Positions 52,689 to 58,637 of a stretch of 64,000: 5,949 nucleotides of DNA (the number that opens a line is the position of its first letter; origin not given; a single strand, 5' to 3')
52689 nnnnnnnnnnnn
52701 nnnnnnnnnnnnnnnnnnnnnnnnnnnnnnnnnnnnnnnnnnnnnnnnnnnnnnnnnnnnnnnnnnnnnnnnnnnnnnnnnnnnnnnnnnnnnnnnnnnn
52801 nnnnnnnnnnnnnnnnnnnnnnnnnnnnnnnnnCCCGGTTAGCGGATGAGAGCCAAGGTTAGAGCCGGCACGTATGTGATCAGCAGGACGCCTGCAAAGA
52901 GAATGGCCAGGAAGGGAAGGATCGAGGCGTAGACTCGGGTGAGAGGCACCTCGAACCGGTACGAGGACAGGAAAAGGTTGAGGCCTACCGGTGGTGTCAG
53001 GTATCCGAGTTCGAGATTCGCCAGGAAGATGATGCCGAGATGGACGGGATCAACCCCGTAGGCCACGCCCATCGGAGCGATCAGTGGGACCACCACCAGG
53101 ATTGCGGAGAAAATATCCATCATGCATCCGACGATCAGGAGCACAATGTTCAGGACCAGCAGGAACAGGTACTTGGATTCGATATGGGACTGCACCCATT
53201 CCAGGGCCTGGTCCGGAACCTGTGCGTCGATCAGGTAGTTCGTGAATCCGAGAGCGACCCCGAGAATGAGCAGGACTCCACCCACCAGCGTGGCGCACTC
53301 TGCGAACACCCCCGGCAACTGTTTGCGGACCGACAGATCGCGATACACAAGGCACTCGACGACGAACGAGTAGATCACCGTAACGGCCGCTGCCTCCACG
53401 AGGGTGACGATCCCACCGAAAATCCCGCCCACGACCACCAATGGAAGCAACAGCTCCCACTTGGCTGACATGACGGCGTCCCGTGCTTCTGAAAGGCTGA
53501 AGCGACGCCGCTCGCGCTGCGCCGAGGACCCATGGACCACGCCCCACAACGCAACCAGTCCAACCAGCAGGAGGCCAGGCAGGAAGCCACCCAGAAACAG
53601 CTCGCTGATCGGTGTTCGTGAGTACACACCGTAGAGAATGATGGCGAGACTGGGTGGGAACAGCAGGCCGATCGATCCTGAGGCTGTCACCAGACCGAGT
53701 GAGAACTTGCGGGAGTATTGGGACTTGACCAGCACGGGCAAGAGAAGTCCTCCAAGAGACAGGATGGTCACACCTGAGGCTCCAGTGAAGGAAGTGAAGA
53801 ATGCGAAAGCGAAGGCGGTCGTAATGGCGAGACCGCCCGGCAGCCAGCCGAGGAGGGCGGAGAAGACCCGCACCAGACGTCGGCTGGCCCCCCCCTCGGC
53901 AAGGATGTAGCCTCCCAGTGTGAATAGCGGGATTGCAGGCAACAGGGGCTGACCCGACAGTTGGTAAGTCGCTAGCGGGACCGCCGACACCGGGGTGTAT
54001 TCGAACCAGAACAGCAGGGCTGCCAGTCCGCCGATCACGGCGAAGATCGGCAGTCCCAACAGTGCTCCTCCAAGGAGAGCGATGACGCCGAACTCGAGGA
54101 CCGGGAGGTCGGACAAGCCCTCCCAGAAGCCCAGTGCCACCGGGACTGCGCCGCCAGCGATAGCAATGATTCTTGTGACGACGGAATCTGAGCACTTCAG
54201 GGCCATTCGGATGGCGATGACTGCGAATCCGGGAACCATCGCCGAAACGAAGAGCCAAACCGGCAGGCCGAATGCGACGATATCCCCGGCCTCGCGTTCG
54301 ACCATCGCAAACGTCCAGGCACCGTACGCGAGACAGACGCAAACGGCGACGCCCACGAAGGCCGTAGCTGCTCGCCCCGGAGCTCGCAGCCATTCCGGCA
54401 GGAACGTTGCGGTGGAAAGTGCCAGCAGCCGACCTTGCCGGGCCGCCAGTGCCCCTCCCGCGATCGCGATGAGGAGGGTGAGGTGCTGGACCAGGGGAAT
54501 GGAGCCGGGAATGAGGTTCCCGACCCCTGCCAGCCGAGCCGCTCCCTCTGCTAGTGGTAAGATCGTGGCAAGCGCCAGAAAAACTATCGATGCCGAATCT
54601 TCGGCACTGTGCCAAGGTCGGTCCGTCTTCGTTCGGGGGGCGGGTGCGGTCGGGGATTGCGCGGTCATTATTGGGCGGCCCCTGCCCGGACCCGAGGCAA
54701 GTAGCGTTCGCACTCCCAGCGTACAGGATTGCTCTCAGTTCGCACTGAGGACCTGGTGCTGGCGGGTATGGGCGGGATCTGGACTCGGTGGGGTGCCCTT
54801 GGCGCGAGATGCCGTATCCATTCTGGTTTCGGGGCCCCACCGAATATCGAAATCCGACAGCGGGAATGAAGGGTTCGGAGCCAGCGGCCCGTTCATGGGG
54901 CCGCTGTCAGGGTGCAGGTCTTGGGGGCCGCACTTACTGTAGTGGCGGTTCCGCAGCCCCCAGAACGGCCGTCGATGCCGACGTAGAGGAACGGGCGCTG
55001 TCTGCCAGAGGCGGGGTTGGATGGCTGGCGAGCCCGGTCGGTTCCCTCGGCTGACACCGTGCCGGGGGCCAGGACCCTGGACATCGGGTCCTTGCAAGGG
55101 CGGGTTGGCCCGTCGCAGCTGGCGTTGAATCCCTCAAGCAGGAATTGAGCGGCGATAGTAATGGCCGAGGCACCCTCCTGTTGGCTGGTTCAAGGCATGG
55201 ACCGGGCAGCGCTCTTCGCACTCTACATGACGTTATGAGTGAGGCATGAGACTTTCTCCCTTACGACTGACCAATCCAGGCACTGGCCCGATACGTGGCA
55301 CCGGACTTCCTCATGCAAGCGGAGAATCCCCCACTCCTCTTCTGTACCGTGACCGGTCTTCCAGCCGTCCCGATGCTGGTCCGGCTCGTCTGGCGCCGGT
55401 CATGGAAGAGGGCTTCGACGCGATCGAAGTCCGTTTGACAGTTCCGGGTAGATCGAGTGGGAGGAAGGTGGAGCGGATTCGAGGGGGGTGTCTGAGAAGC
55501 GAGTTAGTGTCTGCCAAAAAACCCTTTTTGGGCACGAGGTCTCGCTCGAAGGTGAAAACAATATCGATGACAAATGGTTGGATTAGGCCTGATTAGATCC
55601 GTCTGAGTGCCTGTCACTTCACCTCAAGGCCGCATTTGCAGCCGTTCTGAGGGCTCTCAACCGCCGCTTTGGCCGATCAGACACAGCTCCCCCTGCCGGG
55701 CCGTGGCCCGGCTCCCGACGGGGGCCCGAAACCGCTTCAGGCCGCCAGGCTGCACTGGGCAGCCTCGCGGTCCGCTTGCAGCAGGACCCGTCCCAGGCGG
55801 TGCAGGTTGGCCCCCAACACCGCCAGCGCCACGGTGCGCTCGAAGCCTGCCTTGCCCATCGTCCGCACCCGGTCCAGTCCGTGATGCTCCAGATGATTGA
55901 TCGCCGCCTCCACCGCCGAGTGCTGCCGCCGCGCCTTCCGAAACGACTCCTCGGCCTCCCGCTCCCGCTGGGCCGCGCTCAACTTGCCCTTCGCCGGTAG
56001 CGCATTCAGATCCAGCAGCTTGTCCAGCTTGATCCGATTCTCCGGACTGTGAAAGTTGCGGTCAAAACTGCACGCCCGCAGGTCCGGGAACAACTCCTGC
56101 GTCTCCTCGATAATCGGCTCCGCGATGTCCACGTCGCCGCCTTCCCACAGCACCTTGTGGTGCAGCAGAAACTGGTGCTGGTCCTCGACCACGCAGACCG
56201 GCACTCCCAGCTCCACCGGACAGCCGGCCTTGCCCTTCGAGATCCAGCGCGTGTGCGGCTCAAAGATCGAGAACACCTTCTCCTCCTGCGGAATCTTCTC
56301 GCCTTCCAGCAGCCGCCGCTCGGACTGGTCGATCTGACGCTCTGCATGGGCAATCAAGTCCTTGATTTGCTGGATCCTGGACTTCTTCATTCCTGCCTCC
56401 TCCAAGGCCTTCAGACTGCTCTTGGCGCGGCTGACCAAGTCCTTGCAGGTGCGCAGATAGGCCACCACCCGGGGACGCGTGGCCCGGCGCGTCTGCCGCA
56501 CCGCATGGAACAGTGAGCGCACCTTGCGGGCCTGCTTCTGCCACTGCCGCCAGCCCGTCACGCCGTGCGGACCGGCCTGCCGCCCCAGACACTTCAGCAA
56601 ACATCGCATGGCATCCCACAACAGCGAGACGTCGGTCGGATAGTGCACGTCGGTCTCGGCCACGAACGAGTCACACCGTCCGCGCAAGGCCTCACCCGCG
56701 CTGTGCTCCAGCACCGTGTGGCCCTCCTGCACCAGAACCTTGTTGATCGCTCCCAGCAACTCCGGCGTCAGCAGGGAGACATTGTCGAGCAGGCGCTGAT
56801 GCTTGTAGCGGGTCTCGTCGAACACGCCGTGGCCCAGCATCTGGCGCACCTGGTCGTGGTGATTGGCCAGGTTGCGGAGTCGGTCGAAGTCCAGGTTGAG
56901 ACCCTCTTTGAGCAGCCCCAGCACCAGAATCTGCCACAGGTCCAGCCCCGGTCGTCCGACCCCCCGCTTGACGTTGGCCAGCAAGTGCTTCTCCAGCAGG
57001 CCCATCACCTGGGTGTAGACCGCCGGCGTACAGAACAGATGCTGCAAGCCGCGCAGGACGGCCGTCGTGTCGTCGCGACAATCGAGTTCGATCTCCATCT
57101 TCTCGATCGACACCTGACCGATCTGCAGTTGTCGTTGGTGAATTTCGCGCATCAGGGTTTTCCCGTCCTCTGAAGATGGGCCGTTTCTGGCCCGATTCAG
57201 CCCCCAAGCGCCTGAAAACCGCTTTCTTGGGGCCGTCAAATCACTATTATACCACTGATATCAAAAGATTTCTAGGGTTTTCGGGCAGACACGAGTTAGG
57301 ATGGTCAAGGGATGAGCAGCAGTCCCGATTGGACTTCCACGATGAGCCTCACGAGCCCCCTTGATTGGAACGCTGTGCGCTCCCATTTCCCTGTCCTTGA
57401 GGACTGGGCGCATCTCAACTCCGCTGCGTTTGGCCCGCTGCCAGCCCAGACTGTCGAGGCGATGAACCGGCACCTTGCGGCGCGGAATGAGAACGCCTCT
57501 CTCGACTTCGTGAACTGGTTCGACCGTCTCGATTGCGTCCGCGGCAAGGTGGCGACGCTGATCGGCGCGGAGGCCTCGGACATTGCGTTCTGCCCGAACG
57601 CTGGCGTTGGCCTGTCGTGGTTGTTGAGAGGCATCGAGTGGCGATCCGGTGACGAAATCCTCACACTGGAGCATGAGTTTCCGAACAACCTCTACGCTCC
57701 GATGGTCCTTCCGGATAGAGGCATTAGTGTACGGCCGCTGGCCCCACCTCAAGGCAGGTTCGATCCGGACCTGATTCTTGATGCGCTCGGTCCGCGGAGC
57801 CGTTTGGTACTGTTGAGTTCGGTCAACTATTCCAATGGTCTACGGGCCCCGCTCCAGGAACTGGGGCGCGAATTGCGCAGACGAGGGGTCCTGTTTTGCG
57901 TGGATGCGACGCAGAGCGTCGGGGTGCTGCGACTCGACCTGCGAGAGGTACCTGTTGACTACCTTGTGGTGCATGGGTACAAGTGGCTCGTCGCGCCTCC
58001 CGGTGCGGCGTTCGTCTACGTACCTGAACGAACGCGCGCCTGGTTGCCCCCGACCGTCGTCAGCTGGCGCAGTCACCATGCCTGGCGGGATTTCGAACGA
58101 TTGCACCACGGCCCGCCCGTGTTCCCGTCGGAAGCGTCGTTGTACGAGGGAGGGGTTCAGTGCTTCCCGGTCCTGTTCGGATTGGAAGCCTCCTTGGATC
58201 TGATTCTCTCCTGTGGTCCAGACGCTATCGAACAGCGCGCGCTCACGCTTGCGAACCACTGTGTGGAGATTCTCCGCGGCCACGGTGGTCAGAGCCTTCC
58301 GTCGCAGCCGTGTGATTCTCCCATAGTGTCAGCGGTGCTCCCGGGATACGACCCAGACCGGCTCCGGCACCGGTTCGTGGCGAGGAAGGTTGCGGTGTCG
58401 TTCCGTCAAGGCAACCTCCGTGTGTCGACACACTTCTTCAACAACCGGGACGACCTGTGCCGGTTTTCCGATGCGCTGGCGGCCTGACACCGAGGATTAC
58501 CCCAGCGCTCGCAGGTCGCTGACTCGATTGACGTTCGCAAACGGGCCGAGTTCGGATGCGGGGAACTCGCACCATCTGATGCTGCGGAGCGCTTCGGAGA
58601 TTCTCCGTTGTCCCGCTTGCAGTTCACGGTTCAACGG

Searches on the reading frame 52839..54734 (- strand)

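Call 66: search_protein_families(library=pfam, proteins=[window:52839-54734:-], max_evalue=0.001)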
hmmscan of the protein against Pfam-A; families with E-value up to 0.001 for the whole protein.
window:52839-54734:- (631 aa): 2 families
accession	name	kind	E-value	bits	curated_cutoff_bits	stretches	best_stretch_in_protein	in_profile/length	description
PF06808.19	DctM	-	8e-79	265.8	23.8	1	218-625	2-413/413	Tripartite ATP-independent periplasmic transporter, DctM component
PF04290.18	DctQ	-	1.7e-09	38.1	28.3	1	72-181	16-126/132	Tripartite ATP-independent periplasmic transporters, DctQ component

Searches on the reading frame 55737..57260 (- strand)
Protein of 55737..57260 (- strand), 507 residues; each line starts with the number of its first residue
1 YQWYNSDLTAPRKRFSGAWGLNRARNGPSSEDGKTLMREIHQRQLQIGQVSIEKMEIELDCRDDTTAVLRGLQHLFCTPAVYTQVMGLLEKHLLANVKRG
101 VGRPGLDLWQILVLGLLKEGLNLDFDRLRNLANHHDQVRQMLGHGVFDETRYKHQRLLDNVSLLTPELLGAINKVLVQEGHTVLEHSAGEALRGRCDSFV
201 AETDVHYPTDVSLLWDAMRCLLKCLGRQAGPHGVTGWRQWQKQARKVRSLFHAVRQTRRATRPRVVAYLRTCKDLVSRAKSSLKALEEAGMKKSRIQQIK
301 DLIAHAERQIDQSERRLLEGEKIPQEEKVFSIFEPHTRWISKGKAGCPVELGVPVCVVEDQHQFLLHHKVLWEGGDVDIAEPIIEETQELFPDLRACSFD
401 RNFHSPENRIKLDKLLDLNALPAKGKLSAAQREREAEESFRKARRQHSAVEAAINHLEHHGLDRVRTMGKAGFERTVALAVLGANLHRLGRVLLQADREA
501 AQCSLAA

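Call 66: search_protein_families(library=pfam, proteins=[window:55737-57260:-], max_evalue=0.001)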
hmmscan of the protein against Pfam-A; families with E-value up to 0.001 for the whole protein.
window:55737-57260:- (507 aa): 1 family
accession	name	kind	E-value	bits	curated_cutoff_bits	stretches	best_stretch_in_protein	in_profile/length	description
PF13751.12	DDE_Tnp_1_6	-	5.7e-05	23.8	25.1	1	426-489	59-124/125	Transposase DDE domain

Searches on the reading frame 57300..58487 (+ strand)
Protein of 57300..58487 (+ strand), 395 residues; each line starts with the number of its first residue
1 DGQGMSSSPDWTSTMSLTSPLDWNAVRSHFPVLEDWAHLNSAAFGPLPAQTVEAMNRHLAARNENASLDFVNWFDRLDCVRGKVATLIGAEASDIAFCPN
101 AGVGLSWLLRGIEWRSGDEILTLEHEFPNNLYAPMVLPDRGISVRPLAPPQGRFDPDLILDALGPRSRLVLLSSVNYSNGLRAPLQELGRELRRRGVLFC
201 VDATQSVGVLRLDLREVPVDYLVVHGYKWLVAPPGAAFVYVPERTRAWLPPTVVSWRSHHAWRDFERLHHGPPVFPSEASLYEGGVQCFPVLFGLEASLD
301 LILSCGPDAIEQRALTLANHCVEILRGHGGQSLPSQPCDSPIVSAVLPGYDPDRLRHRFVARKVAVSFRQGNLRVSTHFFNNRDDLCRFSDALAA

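Call 66: search_protein_families(library=pfam, proteins=[window:57300-58487:+], max_evalue=0.001)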
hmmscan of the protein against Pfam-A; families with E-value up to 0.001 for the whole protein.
window:57300-58487:+ (395 aa): 1 family
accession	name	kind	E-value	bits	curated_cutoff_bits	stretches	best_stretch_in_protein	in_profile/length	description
PF00266.25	Aminotran_5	-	8.7e-33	114.2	21.5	1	39-390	3-358/371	Aminotransferase class-V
